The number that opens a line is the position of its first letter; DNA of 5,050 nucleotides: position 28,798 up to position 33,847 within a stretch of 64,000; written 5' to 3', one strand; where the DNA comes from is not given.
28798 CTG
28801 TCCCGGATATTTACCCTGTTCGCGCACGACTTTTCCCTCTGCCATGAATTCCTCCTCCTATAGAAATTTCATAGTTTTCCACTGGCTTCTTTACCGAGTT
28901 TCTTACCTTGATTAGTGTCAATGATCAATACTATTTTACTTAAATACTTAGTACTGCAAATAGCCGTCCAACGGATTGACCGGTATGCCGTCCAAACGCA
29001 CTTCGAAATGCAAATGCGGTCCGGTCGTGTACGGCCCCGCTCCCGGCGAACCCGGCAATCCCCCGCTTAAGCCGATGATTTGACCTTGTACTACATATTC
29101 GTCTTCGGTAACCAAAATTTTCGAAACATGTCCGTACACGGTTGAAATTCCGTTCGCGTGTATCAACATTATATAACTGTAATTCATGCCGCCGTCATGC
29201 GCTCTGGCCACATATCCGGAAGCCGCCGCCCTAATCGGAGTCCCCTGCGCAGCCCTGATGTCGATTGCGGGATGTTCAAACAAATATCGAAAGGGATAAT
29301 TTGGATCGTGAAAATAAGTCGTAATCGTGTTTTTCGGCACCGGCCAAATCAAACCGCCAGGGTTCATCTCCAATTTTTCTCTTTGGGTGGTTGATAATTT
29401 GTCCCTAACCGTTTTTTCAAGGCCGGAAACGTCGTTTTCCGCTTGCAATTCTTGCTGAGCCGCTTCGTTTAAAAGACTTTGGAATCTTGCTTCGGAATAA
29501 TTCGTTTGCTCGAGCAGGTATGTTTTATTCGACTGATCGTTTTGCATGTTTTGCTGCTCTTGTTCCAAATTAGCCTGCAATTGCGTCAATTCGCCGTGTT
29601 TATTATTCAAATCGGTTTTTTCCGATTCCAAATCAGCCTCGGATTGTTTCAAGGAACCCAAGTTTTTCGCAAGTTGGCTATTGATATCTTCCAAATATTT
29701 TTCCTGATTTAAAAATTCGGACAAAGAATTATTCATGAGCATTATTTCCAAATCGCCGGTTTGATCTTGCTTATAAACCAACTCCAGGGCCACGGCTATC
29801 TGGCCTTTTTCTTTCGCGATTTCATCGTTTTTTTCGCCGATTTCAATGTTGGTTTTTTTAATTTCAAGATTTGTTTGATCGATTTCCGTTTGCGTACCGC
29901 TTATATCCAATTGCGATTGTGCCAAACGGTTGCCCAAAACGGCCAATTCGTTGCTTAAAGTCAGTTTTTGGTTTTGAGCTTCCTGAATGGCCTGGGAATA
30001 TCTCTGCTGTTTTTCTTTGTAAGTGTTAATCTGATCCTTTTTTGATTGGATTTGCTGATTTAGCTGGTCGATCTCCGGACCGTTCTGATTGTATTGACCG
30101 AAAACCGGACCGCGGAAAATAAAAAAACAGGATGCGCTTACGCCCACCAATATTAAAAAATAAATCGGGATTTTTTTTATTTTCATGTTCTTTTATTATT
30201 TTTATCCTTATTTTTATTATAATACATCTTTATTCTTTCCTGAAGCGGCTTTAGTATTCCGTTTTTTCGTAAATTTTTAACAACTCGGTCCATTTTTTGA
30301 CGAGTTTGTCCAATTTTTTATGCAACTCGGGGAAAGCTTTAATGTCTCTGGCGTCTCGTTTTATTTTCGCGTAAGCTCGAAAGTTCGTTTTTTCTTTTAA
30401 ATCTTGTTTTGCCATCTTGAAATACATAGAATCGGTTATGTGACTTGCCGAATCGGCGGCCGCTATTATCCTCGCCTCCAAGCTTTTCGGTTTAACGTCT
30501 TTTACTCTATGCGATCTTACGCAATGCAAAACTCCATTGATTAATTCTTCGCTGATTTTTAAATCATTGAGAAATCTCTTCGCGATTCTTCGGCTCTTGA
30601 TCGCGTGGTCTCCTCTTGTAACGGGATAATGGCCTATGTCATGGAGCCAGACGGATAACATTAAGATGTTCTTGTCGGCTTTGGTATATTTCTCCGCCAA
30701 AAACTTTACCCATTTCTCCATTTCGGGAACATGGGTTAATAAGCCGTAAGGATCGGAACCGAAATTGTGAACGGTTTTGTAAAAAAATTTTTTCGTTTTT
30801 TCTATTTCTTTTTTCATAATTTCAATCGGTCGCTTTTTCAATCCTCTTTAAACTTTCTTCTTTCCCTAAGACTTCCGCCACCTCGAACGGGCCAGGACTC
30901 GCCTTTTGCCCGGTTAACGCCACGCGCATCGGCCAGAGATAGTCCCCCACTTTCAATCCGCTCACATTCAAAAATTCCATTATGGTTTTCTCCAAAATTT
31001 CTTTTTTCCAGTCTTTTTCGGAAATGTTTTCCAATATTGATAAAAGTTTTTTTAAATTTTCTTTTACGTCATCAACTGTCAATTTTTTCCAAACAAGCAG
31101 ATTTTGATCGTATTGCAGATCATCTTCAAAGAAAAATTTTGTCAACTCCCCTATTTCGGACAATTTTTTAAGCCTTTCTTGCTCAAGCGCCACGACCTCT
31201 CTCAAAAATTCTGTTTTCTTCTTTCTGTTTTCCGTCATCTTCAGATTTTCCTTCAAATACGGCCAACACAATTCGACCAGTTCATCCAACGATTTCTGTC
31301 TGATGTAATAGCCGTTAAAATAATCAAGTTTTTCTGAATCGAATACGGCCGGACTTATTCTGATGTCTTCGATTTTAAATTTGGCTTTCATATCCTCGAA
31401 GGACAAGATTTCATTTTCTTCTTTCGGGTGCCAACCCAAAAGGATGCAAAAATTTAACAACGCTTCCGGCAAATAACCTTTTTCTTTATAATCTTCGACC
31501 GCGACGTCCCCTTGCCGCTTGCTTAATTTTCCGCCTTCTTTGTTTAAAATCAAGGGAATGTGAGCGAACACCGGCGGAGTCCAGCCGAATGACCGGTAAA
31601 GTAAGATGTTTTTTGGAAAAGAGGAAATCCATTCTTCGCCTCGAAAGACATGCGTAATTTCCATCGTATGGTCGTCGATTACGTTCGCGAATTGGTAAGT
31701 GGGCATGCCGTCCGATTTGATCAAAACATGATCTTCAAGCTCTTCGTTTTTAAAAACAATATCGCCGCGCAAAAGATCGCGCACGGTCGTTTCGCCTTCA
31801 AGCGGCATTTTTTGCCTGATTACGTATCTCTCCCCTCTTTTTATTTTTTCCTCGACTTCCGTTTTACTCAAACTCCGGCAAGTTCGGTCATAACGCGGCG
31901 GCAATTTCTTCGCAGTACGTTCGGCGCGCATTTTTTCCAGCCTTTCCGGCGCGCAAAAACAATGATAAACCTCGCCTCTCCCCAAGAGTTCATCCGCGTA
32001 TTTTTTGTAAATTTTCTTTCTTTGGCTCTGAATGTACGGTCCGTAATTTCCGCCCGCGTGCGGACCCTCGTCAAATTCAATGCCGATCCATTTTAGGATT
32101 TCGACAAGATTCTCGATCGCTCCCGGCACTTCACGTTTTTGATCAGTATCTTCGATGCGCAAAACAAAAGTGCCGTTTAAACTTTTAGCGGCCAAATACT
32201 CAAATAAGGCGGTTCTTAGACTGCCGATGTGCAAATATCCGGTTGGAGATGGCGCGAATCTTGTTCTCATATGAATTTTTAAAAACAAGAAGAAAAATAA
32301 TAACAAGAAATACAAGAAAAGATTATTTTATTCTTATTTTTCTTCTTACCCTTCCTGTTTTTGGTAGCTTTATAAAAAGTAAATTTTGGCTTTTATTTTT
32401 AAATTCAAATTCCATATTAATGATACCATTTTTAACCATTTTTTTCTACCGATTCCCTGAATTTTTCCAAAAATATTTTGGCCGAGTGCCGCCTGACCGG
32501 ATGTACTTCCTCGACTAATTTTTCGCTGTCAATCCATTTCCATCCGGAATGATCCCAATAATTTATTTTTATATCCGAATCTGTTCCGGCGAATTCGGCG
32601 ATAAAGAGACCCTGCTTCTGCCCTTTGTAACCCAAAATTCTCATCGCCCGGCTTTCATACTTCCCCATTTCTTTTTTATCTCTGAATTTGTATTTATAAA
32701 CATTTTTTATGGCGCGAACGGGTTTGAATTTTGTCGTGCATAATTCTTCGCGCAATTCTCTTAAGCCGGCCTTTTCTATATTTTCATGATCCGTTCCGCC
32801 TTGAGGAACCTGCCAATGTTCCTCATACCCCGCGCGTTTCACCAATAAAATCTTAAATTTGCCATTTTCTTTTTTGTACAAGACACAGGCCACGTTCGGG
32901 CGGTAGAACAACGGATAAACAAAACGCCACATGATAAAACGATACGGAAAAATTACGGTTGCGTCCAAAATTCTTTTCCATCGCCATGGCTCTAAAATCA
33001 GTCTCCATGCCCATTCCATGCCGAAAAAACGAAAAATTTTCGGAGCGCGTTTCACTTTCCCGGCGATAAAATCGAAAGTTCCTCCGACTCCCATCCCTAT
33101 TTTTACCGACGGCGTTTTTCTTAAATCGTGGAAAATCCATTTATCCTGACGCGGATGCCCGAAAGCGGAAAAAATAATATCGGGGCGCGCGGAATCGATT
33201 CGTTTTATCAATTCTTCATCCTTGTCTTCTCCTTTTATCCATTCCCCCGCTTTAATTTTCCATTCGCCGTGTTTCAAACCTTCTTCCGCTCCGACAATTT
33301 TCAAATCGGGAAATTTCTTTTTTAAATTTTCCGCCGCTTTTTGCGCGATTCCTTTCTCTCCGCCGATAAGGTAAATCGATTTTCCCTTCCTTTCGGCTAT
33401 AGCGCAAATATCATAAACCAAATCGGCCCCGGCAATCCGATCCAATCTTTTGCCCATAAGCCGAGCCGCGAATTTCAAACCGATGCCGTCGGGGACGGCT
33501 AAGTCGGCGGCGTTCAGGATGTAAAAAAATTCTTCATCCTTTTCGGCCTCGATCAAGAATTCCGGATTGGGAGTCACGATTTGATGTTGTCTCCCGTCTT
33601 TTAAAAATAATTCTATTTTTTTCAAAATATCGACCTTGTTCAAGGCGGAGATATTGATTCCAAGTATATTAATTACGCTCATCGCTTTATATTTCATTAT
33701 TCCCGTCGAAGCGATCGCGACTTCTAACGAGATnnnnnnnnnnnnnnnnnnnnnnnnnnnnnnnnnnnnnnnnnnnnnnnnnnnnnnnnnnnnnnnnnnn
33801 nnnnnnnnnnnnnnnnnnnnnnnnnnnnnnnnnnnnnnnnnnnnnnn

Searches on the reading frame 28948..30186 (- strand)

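Call 24: search_protein_families(library=pfam, proteins=[window:28948-30186:-], max_evalue=0.00001)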
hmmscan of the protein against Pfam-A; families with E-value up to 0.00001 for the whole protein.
window:28948-30186:- (412 aa): 1 family
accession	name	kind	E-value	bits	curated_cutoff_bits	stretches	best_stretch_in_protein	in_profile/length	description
PF01551.29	Peptidase_M23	-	7.8e-24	84.1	28.7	1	305-405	3-96/96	Peptidase family M23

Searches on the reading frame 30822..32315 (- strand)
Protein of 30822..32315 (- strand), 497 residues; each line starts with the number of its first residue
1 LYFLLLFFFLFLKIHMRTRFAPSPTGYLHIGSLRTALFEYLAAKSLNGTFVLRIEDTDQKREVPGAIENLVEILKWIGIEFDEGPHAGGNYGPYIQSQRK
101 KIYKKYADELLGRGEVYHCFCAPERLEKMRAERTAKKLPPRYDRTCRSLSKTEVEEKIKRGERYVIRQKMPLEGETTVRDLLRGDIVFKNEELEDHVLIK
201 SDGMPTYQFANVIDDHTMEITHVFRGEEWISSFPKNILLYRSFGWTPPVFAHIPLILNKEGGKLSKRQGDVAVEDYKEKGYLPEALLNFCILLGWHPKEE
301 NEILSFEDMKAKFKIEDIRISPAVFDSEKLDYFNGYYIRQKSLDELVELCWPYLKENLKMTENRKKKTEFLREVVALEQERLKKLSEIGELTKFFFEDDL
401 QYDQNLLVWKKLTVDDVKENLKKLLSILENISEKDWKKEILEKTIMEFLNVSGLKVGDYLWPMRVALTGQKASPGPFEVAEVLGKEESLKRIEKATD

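Call 24: search_protein_families(library=pfam, proteins=[window:30822-32315:-], max_evalue=0.00001)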
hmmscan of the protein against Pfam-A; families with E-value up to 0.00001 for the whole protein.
window:30822-32315:- (497 aa): 2 families
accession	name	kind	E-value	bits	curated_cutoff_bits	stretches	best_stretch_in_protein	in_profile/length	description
PF00749.27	tRNA-synt_1c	-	3.4e-107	358.5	23.4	1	16-331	2-313/314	tRNA synthetases class I (E and Q), catalytic domain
PF19269.4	Anticodon_2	-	2e-37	129.2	23.6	1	345-495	1-140/141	Anticodon binding domain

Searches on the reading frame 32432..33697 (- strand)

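Call 25: search_protein_families(library=pfam, proteins=[window:32432-33697:-], max_evalue=0.00001)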
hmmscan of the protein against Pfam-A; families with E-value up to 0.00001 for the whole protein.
window:32432-33697:- (421 aa): 2 families
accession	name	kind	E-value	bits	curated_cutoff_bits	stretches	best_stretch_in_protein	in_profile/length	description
PF03808.19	Glyco_tran_WecG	-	1.8e-54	184.5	27.4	1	64-243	1-167/168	Glycosyl transferase WecG/TagA/CpsF family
PF00293.34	NUDIX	-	4.6e-11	43.3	21.1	1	265-401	2-126/134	NUDIX domain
